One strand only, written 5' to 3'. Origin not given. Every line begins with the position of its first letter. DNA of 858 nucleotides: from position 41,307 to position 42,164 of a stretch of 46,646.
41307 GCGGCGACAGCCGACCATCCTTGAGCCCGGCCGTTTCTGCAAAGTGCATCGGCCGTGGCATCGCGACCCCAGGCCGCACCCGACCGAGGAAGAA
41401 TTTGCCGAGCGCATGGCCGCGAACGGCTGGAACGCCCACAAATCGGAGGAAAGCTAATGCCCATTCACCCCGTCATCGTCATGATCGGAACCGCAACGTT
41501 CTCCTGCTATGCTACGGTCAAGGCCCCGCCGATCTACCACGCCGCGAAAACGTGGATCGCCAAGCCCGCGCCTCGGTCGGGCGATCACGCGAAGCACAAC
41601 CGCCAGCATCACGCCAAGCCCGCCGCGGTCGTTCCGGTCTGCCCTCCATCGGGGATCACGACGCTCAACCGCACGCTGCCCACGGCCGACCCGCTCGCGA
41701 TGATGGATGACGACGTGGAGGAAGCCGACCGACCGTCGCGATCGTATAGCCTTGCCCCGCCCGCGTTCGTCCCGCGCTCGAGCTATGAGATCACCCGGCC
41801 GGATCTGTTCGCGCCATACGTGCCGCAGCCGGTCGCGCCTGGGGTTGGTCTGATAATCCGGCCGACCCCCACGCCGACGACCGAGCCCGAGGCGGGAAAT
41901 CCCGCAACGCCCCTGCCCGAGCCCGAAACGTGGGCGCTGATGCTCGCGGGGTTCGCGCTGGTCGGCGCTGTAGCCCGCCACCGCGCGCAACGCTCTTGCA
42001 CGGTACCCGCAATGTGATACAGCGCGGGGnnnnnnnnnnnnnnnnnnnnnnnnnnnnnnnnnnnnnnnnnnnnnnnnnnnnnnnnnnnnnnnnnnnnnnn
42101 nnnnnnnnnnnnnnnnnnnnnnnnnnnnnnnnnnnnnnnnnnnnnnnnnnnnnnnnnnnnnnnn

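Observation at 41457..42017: Phage-encoded protein ending in a PEPxxWA-type PEP-CTERM exosortase sorting signal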

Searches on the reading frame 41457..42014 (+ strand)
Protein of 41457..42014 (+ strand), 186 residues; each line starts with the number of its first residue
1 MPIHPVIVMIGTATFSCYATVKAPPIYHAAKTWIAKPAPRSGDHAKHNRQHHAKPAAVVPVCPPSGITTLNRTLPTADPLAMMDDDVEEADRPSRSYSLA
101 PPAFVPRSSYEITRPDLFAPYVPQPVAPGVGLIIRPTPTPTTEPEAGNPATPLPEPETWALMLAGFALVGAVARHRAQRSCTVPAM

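Call 3: search_protein_families(library=ncbifam, proteins=[window:41457-42014:+], max_evalue=10)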
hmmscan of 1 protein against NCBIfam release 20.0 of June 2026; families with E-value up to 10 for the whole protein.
window:41457-42014:+ (186 aa): 12 families
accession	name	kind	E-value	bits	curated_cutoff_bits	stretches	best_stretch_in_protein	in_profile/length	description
NF035944.1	PEPxxWA-CTERM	domain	3.9e-11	42.6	35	1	154-176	2-24/24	PEPxxWA-CTERM sorting domain-containing protein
NF038126.1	PEP_CTERM_FxDxF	subfamily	3.1e-08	34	50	1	150-176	139-165/165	FxDxF family PEP-CTERM protein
NF038119.1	PEP_CTERM_MHFG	equivalog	5.7e-08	33.4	100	1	75-176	158-259/260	MHFG family PEP-CTERM protein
NF038129.1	PEP_NF038129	equivalog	3.2e-06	27.1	65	1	146-176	164-194/194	NF038129 family PEP-CTERM protein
NF033554.9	floc_PepA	equivalog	0.0039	17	80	1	153-177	237-259/261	flocculation-associated PEP-CTERM protein PepA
NF033947.0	PEP-cistern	hypoth_equivalog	0.0062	16.3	60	1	146-174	166-194/195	cistern family PEP-CTERM protein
TIGR02595.1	PEP_CTERM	domain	0.01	16.6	16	1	154-176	2-22/24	PEP-CTERM sorting domain-containing protein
NF041538.1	PEP_EDSA_1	subfamily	0.013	15.1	100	1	153-176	284-307/307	EDSAP-1 family PEP-CTERM protein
NF038118.1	PEP_CTERM_CCXG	equivalog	0.014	15.1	90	1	152-176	175-199/199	CCXG family PEP-CTERM protein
NF038120.1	PEP_CTERM_QFxxD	subfamily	0.05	13.5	80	1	151-176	191-214/215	NF038120 family PEP-CTERM protein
NF038124.1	PEP_CTERM_TLD_A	exception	0.2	11.2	100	1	153-176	211-234/235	PEP_CTERM-anchored TLD domain-containing protein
NF041927.1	Xrt_dep_XDP1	equivalog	0.28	11.1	125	1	147-174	213-240/242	exosortase-dependent surface protein XDP1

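Call 4: search_protein_families(library=pfam, proteins=[window:41457-42014:+], max_evalue=10)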
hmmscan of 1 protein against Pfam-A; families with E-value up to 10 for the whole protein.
window:41457-42014:+ (186 aa): 1 family
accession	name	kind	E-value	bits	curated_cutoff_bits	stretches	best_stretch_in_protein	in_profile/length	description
PF07589.16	PEP-CTERM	-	8.7e-06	26.1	20.7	1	154-176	3-23/24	PEP-CTERM motif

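Call 10: search_protein_families(library=phrogs, proteins=[window:41457-42014:+], max_evalue=0.001)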
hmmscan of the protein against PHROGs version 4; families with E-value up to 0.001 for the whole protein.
window:41457-42014:+ (186 aa): 0 families

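Call 11: find_homologous_proteins(query=window:41457-42014:+, max_evalue=0.001)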
Query window:41457-42014:+ (186 aa): 2 proteins with E <= 0.001 among 461 candidates.
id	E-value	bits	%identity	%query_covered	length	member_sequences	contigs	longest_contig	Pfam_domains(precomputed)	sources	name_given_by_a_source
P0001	2.8e-118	411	100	100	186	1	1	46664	-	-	-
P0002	7.3e-20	90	38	93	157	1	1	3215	-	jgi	jgi:hypothetical protein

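Call 13: find_encoding_contigs(protein=P0002, flank=10000)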
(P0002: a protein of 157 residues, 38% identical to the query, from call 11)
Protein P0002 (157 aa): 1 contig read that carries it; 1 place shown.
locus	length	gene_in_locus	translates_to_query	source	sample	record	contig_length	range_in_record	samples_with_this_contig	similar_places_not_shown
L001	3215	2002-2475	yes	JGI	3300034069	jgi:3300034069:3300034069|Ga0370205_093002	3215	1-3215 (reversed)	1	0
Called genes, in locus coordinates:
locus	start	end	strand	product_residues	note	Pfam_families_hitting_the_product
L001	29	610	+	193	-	PF00929:RNase_T (weak)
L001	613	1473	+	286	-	PF03837:RecT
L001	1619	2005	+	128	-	-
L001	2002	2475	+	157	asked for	-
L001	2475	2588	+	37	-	-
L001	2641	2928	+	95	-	-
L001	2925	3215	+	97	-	?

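Call 20: find_related_loci(query=A1, collection=viral_contigs, flank=10000)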
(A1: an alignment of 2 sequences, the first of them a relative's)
Query A1 (186 aa) in viral_contigs; peptide patterns used: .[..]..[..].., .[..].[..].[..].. (x = any residue, [..] = any of these).
96 stretches matched a pattern, but none encodes a relative of the query by tblastn (E <= 1e-3).

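Call 23: search_dna_similar(query=window:41457-42014:+, collection=phages, mode=protein, max_evalue=1, max_rows=15)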
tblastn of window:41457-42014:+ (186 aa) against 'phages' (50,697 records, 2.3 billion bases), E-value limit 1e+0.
No match.

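Call 24: search_protein_representatives(protein=window:41457-42014:+)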
Query: 186 residues. Proteins with E-value up to 0.001 (for the whole library): 66; up to 1e-10: 4; up to 1e-30: 1. The best 66 are listed.
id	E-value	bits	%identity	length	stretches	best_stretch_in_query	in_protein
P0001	9.0e-119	410.6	100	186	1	1-186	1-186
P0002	2.3e-20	89.7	53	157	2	6-126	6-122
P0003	7.1e-15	71.8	37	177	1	11-183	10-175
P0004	3.6e-12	63.0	53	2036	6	150-185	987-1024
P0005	1.5e-08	51.2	41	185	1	47-179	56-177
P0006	2.9e-08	50.2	58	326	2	147-177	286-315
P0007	3.4e-08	50.0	53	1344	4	150-177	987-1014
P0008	2.6e-07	47.1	49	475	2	141-179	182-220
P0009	4.0e-07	46.5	51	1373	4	150-183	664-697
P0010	6.8e-07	45.8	49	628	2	145-178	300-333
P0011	6.9e-07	45.7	40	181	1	35-177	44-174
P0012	1.3e-06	44.9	45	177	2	126-182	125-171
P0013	1.4e-06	44.8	51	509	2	139-177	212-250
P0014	2.0e-06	44.2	43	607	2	145-178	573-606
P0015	2.0e-06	44.2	53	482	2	153-178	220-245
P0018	8.0e-06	42.3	57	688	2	148-178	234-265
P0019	9.4e-06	42.0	34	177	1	45-177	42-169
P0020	1.4e-05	41.4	54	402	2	150-178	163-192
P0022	2.4e-05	40.7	36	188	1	36-181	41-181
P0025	3.4e-05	40.2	36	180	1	14-175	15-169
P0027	6.7e-05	39.2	62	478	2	153-177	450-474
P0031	7.3e-05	39.1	77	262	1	146-176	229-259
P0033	1.0e-04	38.7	42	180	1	26-175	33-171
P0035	1.1e-04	38.6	65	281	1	141-177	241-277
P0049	5.6e-04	36.2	45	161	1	14-81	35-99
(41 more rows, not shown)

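Call 30: find_encoding_contigs(protein=P0049, flank=10000)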
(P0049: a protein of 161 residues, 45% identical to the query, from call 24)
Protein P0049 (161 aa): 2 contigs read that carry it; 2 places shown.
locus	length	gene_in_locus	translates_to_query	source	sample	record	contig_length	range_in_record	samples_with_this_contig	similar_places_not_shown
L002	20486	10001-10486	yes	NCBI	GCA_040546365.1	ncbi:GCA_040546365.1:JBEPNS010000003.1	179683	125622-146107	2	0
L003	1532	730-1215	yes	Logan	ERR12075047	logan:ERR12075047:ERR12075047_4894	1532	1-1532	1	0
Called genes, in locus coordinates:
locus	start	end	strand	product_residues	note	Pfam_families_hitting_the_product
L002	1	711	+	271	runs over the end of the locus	PF13557:Phenol_MetA_deg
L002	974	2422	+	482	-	PF00990:GGDEF, PF00989:PAS, PF08448:PAS_4 (weak), PF08447:PAS_3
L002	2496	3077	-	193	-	-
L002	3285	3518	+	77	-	-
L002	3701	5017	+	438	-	-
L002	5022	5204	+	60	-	-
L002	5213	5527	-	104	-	PF02086:MethyltransfD12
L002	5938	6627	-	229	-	PF04982:TM_HPP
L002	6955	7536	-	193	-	-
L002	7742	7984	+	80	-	-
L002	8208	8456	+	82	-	-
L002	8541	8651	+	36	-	-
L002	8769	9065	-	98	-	-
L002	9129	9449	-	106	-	-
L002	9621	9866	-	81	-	-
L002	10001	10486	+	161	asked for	-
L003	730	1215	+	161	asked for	-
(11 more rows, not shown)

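Call 31: find_encoding_contigs(protein=P0003, flank=10000)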
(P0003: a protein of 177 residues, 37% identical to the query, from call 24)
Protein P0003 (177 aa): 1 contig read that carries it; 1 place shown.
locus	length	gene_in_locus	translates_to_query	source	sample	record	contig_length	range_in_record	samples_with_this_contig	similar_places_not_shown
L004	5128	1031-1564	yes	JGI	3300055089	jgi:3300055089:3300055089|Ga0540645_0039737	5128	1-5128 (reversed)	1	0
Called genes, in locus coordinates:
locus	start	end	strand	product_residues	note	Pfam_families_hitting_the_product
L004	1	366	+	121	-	?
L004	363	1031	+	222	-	-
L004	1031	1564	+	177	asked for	-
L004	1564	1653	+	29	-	-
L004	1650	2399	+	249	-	-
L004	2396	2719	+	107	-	-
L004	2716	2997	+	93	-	PF12728:HTH_17 (weak)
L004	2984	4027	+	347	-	PF00589:Phage_integrase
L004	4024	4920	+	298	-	-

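Call 32: find_encoding_contigs(protein=P0005, flank=10000, max_places=3)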
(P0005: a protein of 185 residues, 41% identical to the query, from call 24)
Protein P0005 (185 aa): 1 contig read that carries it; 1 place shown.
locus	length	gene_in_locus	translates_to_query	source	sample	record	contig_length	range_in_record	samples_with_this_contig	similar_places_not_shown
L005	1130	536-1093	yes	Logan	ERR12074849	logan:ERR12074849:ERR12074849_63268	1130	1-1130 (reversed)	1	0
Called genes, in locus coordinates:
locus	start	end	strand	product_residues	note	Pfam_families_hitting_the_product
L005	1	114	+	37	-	?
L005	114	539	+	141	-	-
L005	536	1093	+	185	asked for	-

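Call 33: find_encoding_contigs(protein=P0012, flank=10000, max_places=3)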
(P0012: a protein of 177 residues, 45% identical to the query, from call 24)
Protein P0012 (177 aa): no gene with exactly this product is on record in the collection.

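Call 34: find_encoding_contigs(protein=P0025, flank=10000, max_places=3)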
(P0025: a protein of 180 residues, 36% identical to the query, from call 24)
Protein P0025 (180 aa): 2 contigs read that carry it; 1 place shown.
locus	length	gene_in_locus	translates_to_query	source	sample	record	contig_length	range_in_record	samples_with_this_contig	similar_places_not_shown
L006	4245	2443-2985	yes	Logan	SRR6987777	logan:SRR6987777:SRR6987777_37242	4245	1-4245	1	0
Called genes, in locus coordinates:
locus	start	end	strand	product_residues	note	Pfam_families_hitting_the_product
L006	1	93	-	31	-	?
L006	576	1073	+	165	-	-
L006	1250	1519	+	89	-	-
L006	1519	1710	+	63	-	-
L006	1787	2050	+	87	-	-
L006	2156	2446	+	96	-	-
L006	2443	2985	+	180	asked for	-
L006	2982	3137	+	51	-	-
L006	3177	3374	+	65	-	-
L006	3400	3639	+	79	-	-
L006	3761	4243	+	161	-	?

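Call 35: find_encoding_contigs(protein=P0011, flank=10000, max_places=3)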
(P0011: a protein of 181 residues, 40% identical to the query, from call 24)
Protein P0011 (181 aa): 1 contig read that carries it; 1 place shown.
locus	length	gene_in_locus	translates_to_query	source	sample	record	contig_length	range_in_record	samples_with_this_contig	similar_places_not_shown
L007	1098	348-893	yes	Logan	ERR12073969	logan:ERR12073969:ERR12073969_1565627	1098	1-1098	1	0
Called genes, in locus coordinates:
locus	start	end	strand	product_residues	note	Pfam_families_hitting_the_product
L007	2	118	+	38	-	?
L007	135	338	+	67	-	-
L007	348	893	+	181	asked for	-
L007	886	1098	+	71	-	?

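Call 49: list_cluster_members(proteins=[P0003, P0005, P0012, P0019, P0022, P0025, P0033, P0006, P0031, P0035])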
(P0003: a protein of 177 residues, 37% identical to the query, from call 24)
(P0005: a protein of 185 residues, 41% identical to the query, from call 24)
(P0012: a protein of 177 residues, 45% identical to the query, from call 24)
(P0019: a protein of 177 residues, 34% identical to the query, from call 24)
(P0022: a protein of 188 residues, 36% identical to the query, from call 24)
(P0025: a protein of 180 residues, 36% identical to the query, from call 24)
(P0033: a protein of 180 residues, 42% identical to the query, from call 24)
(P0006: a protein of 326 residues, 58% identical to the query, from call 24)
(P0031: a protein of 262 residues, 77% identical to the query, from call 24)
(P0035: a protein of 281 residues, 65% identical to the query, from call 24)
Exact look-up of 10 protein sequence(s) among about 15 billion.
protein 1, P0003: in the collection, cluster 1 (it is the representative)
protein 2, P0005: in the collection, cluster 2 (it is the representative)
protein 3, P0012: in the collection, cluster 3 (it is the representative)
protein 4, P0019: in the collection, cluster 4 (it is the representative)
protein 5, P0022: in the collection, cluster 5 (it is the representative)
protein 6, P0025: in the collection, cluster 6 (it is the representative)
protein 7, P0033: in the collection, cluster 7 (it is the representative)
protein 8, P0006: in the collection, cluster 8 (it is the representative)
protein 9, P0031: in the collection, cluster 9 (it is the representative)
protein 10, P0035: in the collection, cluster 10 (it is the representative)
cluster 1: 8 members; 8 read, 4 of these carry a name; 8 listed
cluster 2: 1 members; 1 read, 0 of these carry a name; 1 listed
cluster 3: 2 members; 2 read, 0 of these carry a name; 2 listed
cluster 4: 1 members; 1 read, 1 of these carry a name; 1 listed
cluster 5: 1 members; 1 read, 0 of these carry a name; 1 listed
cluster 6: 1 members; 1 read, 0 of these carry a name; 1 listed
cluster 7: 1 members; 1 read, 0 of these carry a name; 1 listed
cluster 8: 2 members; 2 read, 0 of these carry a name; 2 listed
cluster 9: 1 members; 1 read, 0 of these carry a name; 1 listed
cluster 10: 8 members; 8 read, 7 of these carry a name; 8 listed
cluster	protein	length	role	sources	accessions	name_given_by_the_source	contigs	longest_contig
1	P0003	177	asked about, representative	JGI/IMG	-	hypothetical protein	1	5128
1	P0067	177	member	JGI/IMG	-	hypothetical protein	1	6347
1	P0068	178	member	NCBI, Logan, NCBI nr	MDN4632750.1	hypothetical protein QCD71_14595 [Sphingomonas sp. PsM26] | hypothetical protein [Sphingomonas sp. PsM26]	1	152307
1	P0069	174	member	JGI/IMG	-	hypothetical protein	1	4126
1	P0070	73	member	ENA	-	-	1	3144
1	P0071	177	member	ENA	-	-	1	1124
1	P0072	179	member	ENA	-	-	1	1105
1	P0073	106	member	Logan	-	-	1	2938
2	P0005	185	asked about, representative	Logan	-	-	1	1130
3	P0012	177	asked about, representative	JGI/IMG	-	-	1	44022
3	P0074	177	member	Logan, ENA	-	-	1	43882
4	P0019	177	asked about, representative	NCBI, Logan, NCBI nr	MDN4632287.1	PEP-CTERM sorting domain-containing protein [Sphingomonas sp. PsM26]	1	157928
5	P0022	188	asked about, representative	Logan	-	-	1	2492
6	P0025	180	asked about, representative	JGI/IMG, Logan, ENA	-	-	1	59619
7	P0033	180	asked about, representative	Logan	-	-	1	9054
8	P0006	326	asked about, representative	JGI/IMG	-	-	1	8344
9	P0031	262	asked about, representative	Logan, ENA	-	-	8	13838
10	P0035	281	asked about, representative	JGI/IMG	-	hypothetical protein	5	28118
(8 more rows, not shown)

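Call 50: find_encoding_contigs(protein=P0074, flank=10000, max_places=3)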
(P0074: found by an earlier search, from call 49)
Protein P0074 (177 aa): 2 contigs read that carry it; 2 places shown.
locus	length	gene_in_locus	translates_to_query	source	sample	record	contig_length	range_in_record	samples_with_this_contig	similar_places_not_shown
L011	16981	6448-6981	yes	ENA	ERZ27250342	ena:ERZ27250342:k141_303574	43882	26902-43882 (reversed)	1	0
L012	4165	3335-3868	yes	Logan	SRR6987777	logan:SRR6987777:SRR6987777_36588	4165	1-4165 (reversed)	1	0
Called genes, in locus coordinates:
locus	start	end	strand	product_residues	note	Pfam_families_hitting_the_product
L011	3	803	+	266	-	?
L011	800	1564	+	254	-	PF01170:UPF0020 (faint), PF01555:N6_N4_Mtase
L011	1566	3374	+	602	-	PF00270:DEAD, PF04851:ResIII, PF13245:AAA_19 (faint), PF00271:Helicase_C (weak)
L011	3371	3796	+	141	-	-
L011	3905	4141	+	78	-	-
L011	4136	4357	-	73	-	PF04448:DUF551 (weak)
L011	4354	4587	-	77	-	PF22811:Zn_ribbon_NrdR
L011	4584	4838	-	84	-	-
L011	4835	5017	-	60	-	-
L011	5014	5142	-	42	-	-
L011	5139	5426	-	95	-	-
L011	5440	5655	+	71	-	-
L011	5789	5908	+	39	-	-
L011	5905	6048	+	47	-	-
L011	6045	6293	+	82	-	-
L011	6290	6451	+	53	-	-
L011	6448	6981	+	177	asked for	-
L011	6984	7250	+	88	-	-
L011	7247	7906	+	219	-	-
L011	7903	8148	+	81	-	-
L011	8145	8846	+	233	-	-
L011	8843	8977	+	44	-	-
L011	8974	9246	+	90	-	-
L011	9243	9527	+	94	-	-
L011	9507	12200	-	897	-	-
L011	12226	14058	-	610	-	-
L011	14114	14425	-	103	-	-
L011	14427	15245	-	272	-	-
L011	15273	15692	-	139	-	-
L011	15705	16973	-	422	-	PF11651:P22_CoatProtein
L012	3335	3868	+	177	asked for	-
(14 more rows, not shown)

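Call 51: find_encoding_contigs(protein=P0033, flank=10000, max_places=3)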
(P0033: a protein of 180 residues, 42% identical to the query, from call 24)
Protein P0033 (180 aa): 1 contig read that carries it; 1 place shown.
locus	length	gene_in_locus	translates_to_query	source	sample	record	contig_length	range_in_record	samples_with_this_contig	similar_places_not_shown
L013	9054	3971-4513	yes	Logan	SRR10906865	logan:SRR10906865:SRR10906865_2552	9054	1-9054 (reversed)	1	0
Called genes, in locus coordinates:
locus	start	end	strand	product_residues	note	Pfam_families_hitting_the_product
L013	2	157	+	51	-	?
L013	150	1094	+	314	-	-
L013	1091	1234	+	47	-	-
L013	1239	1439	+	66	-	-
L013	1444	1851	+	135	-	-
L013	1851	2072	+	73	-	-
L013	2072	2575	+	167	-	-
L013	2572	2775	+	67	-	-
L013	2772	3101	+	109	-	-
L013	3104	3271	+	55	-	-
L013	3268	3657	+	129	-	-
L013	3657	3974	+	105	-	-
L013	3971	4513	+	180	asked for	-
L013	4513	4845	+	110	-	-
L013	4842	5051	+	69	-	-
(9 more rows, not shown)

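Call 64: predict_structure(alignment_id=A2)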
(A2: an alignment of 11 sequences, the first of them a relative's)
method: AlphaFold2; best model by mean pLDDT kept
length: 186 residues; sequences in the alignment: 11
mean_pLDDT: 54.5   pTM: 0.23
mean pLDDT of the five models: 54.5, 54.0, 52.1, 51.9, 50.4
residues with pLDDT >= 90: 16; 70-90: 15; 50-70: 55; < 50: 100
segments of 3 or more residues with pLDDT < 50: 16-23, 43-53, 57-92, 94-135
pLDDT, mean of each block of 10 residues (from residue 1): 52 49 57 60 47 47 43 43 44 40 40 40 43 49 55 82 95 90 67
secondary structure, 60 per line:
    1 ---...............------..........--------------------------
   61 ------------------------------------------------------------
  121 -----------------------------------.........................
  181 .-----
elements in order: H4-18 H25-34 H156-181
